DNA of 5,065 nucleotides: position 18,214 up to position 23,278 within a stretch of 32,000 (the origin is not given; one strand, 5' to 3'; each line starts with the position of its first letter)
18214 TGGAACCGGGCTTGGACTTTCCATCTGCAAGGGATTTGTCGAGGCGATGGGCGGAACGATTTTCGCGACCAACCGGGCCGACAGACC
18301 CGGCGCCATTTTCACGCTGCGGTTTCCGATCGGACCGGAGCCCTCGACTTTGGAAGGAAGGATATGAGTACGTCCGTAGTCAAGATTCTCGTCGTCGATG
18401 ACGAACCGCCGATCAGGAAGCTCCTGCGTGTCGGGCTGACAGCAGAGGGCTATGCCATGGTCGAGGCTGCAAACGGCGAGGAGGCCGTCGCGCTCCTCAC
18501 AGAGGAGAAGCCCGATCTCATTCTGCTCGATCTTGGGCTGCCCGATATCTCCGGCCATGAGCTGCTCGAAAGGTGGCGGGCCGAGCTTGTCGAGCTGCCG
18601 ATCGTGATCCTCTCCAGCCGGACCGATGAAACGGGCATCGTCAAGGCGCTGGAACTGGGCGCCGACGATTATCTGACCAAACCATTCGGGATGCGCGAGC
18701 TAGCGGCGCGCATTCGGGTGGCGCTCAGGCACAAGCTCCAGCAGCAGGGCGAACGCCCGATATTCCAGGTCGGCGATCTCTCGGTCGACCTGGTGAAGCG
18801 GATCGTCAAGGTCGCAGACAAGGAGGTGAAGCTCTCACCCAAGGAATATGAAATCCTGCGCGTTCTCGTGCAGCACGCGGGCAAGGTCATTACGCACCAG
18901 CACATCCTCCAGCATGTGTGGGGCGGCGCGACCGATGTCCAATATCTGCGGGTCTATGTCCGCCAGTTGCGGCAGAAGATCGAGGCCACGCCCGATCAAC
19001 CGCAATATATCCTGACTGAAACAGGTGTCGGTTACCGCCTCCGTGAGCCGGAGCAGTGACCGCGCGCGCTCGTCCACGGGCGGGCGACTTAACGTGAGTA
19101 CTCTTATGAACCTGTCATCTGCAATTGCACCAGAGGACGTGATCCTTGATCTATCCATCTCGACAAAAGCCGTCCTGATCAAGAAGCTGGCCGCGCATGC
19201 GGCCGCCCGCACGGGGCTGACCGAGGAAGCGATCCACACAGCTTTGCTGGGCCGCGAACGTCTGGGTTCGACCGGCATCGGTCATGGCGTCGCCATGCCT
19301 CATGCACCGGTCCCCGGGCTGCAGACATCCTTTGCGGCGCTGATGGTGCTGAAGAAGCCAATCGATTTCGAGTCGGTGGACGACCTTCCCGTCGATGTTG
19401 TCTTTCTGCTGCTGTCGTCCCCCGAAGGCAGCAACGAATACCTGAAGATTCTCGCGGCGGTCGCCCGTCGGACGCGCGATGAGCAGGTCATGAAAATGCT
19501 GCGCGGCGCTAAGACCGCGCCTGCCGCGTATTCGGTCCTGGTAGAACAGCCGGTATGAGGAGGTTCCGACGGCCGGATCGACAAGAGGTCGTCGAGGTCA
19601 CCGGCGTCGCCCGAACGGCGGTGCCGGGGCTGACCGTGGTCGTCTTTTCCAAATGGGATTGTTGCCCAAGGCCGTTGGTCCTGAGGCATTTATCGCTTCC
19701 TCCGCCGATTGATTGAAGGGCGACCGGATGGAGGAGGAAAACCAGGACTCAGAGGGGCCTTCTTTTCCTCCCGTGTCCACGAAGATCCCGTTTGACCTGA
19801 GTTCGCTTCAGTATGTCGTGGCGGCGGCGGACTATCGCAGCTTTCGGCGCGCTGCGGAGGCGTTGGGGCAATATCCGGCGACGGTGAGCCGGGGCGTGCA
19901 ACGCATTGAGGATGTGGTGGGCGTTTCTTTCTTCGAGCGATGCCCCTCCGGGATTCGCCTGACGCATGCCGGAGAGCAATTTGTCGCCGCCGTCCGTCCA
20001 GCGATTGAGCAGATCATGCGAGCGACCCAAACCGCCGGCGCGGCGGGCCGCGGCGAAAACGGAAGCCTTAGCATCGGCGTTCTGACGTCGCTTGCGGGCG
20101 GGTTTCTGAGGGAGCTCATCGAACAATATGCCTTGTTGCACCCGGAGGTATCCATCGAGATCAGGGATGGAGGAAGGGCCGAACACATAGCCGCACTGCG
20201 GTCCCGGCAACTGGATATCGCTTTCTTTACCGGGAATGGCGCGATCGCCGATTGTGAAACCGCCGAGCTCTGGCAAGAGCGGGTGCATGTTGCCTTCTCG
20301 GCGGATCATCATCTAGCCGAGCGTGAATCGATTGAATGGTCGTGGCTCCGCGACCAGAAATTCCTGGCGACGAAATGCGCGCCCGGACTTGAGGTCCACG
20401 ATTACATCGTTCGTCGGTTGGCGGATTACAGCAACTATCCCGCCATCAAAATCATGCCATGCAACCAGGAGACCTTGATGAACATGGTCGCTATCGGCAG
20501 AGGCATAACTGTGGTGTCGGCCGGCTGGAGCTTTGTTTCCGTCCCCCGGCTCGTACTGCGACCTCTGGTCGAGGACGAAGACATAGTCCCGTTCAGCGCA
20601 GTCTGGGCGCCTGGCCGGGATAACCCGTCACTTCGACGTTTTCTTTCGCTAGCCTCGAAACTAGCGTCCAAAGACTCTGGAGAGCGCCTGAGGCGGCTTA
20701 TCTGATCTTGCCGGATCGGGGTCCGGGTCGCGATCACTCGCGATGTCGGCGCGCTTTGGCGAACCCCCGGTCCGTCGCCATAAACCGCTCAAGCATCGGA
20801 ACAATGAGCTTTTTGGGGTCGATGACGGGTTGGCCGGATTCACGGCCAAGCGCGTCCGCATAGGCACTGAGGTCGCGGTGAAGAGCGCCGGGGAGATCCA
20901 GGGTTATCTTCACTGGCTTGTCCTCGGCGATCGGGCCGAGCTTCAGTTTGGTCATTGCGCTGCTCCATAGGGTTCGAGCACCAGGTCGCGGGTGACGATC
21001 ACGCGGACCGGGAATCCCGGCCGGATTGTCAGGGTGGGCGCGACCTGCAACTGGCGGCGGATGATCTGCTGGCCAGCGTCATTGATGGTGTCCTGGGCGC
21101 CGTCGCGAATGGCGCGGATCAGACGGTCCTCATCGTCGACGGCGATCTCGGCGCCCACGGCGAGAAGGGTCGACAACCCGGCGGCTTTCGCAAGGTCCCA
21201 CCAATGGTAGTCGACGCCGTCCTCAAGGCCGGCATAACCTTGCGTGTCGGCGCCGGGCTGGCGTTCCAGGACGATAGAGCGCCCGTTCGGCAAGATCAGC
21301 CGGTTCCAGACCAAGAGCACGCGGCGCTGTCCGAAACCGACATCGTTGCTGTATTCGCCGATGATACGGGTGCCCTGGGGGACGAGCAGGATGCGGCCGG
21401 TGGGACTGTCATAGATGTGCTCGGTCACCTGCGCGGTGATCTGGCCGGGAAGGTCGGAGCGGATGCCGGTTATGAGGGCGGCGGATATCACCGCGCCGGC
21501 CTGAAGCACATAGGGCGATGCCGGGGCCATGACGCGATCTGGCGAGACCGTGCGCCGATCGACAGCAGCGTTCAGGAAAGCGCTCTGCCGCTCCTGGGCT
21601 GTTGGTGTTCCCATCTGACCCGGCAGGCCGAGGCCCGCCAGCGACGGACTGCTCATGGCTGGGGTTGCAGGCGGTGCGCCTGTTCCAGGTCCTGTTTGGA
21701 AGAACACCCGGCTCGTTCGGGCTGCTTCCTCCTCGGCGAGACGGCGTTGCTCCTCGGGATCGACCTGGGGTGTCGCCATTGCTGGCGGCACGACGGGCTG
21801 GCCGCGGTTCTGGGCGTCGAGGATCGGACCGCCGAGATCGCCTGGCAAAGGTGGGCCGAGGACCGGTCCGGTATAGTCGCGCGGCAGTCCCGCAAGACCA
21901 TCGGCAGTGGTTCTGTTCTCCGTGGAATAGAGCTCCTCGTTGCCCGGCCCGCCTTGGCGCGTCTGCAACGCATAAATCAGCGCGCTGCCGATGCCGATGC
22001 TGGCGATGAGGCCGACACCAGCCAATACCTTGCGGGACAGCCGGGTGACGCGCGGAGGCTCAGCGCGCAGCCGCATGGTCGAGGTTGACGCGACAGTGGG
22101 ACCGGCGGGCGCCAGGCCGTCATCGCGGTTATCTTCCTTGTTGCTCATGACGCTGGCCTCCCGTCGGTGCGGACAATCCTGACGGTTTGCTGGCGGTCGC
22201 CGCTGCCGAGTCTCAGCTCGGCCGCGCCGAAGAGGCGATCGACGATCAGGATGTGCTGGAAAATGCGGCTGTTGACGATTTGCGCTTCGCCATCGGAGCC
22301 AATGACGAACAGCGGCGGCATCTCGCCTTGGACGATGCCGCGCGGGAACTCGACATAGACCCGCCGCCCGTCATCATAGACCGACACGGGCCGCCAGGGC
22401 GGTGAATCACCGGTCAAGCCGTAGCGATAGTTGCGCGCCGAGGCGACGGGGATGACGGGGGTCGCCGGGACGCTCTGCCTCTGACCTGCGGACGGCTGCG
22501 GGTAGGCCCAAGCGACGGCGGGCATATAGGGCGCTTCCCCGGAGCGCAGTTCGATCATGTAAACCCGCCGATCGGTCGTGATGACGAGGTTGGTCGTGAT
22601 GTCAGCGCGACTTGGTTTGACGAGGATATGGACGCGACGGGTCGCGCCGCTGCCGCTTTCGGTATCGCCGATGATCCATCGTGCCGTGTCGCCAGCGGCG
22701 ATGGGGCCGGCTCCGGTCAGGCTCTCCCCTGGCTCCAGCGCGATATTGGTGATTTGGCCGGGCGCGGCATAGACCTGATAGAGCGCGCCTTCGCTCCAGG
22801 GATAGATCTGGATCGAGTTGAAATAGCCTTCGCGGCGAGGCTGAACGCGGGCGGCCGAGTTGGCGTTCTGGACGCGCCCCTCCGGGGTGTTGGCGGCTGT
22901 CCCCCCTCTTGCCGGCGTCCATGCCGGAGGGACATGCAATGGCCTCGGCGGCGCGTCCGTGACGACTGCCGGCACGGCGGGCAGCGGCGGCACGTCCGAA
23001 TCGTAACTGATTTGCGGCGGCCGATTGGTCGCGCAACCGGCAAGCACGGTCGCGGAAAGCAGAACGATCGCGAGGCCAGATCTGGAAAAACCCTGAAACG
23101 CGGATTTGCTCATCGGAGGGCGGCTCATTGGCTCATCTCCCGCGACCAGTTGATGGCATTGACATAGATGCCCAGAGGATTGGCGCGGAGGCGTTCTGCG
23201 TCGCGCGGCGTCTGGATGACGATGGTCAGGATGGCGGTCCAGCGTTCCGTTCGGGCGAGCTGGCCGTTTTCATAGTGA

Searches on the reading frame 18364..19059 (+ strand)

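Call 11: search_protein_families(library=pfam, proteins=[window:18364-19059:+], max_evalue=0.01)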
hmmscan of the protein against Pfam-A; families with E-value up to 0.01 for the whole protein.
window:18364-19059:+ (231 aa): 2 families
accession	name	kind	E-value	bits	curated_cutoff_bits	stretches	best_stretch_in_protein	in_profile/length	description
PF00072.30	Response_reg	-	8.4e-31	106.9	30.2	1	8-118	1-111/111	Response regulator receiver domain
PF00486.34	Trans_reg_C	-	4.1e-24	84.9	26.2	1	153-226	2-77/77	Transcriptional regulatory protein, C terminal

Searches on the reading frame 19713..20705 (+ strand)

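Call 11: search_protein_families(library=pfam, proteins=[window:19713-20705:+], max_evalue=0.01)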
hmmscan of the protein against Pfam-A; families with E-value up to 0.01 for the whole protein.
window:19713-20705:+ (330 aa): 2 families
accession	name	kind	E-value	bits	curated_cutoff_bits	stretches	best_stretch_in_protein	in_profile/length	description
PF03466.25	LysR_substrate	-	3.9e-32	111.8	28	1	113-314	2-204/209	LysR substrate binding domain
PF00126.33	HTH_1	-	4.8e-15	55.7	26.6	1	30-88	2-60/60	Bacterial regulatory helix-turn-helix protein, lysR family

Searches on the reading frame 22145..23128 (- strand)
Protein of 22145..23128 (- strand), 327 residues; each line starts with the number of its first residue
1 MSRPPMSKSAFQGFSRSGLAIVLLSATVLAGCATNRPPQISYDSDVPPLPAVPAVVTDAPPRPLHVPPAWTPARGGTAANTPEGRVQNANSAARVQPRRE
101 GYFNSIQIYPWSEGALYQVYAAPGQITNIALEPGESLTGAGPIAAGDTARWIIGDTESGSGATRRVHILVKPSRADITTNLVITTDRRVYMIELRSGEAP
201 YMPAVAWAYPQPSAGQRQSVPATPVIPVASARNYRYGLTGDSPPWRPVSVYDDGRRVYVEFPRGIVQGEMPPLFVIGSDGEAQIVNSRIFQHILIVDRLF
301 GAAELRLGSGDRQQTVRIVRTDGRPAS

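Call 11: search_protein_families(library=pfam, proteins=[window:22145-23128:-], max_evalue=0.01)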
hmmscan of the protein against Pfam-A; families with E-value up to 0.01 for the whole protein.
window:22145-23128:- (327 aa): 1 family
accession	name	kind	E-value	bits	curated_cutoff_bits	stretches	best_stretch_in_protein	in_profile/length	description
PF03524.21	CagX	-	5.6e-63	212.8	34.2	1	104-321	1-198/198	Conjugal transfer protein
